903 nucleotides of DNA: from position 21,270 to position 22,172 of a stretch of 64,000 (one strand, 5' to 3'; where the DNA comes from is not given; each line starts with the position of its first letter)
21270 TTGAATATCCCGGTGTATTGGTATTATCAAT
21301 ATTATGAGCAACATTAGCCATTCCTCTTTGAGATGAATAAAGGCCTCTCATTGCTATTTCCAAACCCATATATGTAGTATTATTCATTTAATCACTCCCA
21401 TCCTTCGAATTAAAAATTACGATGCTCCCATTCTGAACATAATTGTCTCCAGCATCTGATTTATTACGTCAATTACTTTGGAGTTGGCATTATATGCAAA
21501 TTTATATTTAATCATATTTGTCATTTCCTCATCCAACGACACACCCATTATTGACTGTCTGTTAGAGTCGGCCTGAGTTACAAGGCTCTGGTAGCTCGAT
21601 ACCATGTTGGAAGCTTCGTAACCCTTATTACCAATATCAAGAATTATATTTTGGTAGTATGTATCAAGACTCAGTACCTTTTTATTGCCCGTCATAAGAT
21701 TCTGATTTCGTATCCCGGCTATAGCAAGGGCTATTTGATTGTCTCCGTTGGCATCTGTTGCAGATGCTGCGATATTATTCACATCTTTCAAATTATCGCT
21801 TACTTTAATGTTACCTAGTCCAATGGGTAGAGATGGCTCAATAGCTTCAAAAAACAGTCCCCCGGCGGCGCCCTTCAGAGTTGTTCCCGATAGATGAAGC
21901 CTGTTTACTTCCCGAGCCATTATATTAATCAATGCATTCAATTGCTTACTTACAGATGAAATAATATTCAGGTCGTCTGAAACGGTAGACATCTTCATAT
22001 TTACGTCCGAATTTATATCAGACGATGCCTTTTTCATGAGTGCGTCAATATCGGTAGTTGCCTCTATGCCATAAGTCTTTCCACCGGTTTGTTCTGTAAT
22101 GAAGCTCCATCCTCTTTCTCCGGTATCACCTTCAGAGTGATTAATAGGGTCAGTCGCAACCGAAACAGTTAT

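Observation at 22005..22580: vWA domain with near-complete MIDAS motif inserted into a FlgK hook-filament junction protein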

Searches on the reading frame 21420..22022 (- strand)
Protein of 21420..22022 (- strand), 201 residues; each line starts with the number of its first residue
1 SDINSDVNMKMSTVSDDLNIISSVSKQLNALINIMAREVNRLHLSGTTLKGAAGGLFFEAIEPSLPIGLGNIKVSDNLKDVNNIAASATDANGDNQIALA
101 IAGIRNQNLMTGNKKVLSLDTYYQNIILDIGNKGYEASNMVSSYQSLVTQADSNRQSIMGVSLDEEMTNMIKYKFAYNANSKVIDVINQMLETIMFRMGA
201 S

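Call 52: search_protein_families(library=pfam, proteins=[window:21420-22022:-], max_evalue=0.01)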
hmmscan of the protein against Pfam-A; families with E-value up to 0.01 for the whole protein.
seq(201 aa): 2 families
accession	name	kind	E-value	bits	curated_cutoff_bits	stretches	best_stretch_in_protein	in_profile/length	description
PF06429.18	Flg_bbr_C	-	1.7e-10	40.7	23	1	159-194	8-43/46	Flagellar basal body rod FlgEFG protein C-terminal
PF22638.1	FlgK_D1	-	0.0016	18.5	28.6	1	19-58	194-233/233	Flagellar hook-associated protein FlgK helical domain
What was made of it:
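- The flanks rejoin into a perfect FlgK_D1 match (call 52).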
